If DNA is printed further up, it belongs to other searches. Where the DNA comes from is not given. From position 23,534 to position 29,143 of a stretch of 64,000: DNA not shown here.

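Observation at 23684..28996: FANCM/Hef-family helicase carrying an inserted PHD finger next to its pseudo-nuclease domain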

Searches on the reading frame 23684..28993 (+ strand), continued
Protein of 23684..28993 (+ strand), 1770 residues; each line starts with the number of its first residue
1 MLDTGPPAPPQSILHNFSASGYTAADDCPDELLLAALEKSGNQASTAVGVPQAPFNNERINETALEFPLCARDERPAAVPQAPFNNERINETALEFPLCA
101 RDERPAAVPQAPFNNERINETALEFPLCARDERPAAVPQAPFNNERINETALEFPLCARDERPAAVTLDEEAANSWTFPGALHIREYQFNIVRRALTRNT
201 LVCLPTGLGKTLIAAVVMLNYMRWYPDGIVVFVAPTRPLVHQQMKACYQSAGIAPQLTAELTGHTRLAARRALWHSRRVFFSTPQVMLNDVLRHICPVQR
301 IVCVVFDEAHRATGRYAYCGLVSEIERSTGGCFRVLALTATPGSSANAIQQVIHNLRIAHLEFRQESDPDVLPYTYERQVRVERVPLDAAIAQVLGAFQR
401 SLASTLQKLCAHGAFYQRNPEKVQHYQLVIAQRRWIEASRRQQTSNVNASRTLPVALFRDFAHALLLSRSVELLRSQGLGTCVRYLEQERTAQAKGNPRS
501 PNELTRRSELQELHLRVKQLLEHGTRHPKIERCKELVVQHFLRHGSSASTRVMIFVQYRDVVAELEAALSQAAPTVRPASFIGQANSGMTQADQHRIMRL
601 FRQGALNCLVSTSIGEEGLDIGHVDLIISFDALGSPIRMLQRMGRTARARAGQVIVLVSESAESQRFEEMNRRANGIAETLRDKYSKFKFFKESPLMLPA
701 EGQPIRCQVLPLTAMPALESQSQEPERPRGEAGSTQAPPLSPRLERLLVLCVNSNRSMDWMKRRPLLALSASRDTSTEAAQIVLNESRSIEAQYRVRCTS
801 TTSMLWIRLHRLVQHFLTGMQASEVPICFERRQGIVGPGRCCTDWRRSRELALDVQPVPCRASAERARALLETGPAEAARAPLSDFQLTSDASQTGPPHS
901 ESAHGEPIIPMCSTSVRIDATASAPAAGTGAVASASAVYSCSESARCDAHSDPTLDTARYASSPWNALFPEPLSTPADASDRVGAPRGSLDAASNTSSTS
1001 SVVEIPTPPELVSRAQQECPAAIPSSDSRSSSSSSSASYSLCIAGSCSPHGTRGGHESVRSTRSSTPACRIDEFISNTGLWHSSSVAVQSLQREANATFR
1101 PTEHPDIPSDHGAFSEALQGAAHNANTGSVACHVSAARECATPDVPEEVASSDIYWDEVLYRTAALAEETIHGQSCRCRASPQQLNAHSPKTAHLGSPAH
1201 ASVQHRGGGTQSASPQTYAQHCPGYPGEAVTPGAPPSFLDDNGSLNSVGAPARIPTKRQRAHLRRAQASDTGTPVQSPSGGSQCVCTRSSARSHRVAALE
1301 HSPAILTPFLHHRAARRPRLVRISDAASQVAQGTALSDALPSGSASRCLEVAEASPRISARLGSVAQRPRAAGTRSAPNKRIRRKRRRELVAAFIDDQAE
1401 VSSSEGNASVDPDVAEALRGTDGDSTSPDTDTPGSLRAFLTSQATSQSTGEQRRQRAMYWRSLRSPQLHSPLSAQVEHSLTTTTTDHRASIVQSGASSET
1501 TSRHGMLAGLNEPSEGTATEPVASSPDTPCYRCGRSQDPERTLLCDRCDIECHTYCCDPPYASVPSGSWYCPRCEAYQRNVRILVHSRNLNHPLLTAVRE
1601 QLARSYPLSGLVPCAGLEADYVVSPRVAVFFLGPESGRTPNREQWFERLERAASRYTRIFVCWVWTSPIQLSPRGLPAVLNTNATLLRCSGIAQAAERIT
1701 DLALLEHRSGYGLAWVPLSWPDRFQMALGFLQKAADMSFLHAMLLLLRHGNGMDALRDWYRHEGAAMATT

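Call 17: search_protein_families(library=pfam, proteins=[P0017, P0086, P0074, P0002, P0004, P0005], max_evalue=0.01)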
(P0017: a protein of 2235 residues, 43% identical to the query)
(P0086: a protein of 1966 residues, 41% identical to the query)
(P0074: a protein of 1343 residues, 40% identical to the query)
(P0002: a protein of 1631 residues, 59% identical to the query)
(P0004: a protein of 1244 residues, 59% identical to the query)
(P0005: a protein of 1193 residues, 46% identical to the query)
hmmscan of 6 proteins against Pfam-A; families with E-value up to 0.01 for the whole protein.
P0017 (2235 aa): 11 families
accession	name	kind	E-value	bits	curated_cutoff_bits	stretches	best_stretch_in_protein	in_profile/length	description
PF13832.12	zf-HC5HC2H_2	-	3.2e-21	76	27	1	1476-1586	2-107/109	PHD-zinc-finger like domain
PF00271.37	Helicase_C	-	2.3e-19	70.1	23.5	1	633-744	11-109/110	Helicase conserved C-terminal domain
PF00270.35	DEAD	-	7.4e-19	68.5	26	1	272-427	3-161/167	DEAD/DEAH box helicase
PF04851.21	ResIII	-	1.7e-17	64.3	22.5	1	269-426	4-162/164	Type III restriction enzyme, res subunit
PF13771.12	zf-HC5HC2H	-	6.3e-13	49.2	29.1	1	1497-1588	1-90/91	PHD-like zinc-binding domain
PF13831.12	PHD_2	-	8.2e-11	41.6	28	1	1423-1456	2-36/36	PHD-finger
PF00628.35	PHD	-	3.6e-07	30.5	24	1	1411-1455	1-47/47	PHD-finger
PF22590.2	Cas3-like_C_2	-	6.5e-05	23.6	27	1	684-745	43-105/106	CRISPR-associated nuclease/helicase Cas3, C-terminal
PF00641.23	Zn_ribbon_RanBP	-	0.00033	20.3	27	1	47-72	4-29/30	Zn-finger in Ran binding protein and others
PF22908.2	PHD_NSD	-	0.0062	17.3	23.9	1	1532-1588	4-57/57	Histone-lysine N-methyltransferase NSD-like, PHD zinc finger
PF21210.2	RNA_helicase_helical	-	0.0069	16.9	27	0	530-588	49-105/108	Putative ATP-dependent RNA helicase, helical bundle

P0086 (1966 aa): 10 families
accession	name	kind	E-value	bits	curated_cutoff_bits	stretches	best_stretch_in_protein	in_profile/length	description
PF00270.35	DEAD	-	4e-22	79.1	26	1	24-179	3-161/167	DEAD/DEAH box helicase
PF04851.21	ResIII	-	1.3e-21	77.6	22.5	1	20-178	3-162/164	Type III restriction enzyme, res subunit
PF00271.37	Helicase_C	-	2.8e-20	73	23.5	1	374-483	12-109/110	Helicase conserved C-terminal domain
PF13832.12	zf-HC5HC2H_2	-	8.6e-20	71.4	27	1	1250-1361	2-109/109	PHD-zinc-finger like domain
PF13771.12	zf-HC5HC2H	-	1.4e-14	54.5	29.1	1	1271-1361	1-90/91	PHD-like zinc-binding domain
PF13831.12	PHD_2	-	2.9e-12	46.3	28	1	1210-1242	2-35/36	PHD-finger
PF00569.23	ZZ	-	5.3e-08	33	21.4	1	1515-1550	2-37/45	Zinc finger, ZZ type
PF00628.35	PHD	-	5.6e-07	29.9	24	1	1198-1242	1-47/47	PHD-finger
PF22590.2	Cas3-like_C_2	-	4.4e-05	24.2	27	1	424-484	44-105/106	CRISPR-associated nuclease/helicase Cas3, C-terminal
PF18766.7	SWI2_SNF2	-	0.0032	17.6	26.7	1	35-178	19-155/221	SWI2/SNF2 ATPase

P0074 (1343 aa): 8 families
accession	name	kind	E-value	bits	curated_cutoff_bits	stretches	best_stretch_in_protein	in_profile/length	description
PF00271.37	Helicase_C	-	6.3e-21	75.1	23.5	1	508-635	2-109/110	Helicase conserved C-terminal domain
PF00270.35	DEAD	-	2.6e-20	73.3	26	1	178-333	3-161/167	DEAD/DEAH box helicase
PF04851.21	ResIII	-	4.3e-17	62.9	22.5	1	176-332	5-162/164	Type III restriction enzyme, res subunit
PF00628.35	PHD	-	1.5e-06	28.5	24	1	1297-1336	1-47/47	PHD-finger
PF23011.2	PHD-1st_NSD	-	2.2e-06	28.1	27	1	1296-1336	7-48/49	Histone-lysine N-methyltransferase NSD-like, PHD zinc finger 1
PF22590.2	Cas3-like_C_2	-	1.2e-05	25.9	27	1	577-636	45-105/106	CRISPR-associated nuclease/helicase Cas3, C-terminal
PF16783.10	FANCM-MHF_bd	-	0.00098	19.7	25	1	756-791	58-93/117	FANCM to MHF binding domain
PF13831.12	PHD_2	-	0.001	18.9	28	1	1304-1336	2-35/36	PHD-finger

P0002 (1631 aa): 4 families
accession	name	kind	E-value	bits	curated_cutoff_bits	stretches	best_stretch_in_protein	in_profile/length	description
PF00271.37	Helicase_C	-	3e-22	79.4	23.5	1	446-559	8-109/110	Helicase conserved C-terminal domain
PF00270.35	DEAD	-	5.3e-21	75.5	26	1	100-258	3-163/167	DEAD/DEAH box helicase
PF04851.21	ResIII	-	1.2e-16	61.5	22.5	1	95-255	2-162/164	Type III restriction enzyme, res subunit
PF00628.35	PHD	-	6.8e-05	23.3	24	1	1388-1432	1-47/47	PHD-finger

P0004 (1244 aa): 5 families
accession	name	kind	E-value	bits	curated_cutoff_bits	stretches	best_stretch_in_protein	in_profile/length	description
PF00271.37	Helicase_C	-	8.6e-20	71.5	23.5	1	432-540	9-109/110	Helicase conserved C-terminal domain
PF00270.35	DEAD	-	4.9e-19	69.1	26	1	84-244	3-165/167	DEAD/DEAH box helicase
PF04851.21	ResIII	-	6.7e-16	59.1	22.5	1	80-239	3-162/164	Type III restriction enzyme, res subunit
PF00628.35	PHD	-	9.9e-08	32.3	24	1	1009-1053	1-47/47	PHD-finger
PF22590.2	Cas3-like_C_2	-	0.0021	18.7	27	1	469-541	32-105/106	CRISPR-associated nuclease/helicase Cas3, C-terminal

P0005 (1193 aa): 4 families
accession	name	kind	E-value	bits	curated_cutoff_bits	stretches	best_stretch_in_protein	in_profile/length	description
PF00271.37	Helicase_C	-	1e-21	77.7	23.5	1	621-731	15-109/110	Helicase conserved C-terminal domain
PF00270.35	DEAD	-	2.2e-20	73.5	26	1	254-412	3-163/167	DEAD/DEAH box helicase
PF04851.21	ResIII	-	2.2e-16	60.6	22.5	1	252-409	5-162/164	Type III restriction enzyme, res subunit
PF22590.2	Cas3-like_C_2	-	2e-05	25.2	27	1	664-732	36-105/106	CRISPR-associated nuclease/helicase Cas3, C-terminal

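Call 20: list_cluster_members(proteins=[P0001, P0003])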
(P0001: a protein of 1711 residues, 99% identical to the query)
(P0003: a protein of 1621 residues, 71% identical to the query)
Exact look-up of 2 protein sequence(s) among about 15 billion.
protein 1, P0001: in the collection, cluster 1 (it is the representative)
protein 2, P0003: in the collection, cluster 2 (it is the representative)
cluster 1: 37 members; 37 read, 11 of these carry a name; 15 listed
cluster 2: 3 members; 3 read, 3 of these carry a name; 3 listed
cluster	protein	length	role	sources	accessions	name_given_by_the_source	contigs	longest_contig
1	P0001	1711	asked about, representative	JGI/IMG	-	-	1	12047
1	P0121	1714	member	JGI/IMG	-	ERCC4-related helicase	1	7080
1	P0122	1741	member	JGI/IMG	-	ERCC4-related helicase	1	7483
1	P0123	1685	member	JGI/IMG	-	ERCC4-related helicase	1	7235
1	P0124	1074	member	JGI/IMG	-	hypothetical protein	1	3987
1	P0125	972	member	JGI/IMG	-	hypothetical protein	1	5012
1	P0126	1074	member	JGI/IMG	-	hypothetical protein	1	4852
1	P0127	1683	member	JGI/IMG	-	ERCC4-related helicase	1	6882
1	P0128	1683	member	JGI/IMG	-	ERCC4-related helicase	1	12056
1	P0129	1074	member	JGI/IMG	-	hypothetical protein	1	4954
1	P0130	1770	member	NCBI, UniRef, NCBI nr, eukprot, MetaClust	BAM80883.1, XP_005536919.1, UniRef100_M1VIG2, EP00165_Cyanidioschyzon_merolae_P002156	similar to ATP-dependent RNA helicase [Cyanidioschyzon merolae strain 10D] | Similar to ATP-dependent RNA helicase n=1 Tax=Cyanidioschyzon merolae (strain NIES-3377 / ... | XP_005536919.1 similar to ATP-dependent RNA helicase [Cyanidioschyzon merolae strain 10D]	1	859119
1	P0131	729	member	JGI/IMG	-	ERCC4-related helicase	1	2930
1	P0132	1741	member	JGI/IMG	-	-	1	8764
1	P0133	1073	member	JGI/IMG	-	-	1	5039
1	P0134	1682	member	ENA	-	-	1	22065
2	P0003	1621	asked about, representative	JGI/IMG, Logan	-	ERCC4-related helicase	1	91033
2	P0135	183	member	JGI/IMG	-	hypothetical protein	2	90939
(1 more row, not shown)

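Call 37: find_encoding_contigs(protein=P0005, flank=5000, max_places=2)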
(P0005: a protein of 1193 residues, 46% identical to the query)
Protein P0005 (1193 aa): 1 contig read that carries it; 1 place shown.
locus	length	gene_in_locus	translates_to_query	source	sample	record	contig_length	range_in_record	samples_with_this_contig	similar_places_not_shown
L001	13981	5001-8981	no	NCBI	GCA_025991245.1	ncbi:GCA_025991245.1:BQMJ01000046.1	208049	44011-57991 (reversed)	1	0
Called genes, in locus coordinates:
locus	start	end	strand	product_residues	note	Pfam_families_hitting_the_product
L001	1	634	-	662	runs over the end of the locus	PF00664:ABC_membrane, PF00005:ABC_tran, PF02463:SMC_N (faint)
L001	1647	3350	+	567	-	-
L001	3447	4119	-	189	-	PF00857:Isochorismatase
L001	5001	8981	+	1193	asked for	PF00270:DEAD, PF04851:ResIII, PF00271:Helicase_C, PF22590:Cas3-like_C_2 (faint)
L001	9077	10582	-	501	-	PF14306:PUA_2, PF01747:ATP-sulfurylase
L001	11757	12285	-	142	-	-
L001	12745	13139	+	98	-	PF03259:Robl_LC7 (weak), PF16672:LAMTOR5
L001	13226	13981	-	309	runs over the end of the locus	PF03153:TFIIA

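Call 38: find_encoding_contigs(protein=P0074, flank=4000, max_places=2)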
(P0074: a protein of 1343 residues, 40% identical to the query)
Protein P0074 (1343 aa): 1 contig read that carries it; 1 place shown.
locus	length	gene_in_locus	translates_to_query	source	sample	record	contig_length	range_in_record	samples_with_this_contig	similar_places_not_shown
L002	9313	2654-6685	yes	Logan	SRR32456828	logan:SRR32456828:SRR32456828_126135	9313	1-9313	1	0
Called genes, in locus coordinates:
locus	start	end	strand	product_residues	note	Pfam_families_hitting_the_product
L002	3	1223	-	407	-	?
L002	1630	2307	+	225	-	PF06799:CGLD27-like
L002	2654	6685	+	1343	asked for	PF00270:DEAD, PF04851:ResIII, PF00271:Helicase_C, PF22590:Cas3-like_C_2 (faint), PF00628:PHD (weak), PF23011:PHD-1st_NSD (weak)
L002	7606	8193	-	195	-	-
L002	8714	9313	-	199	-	?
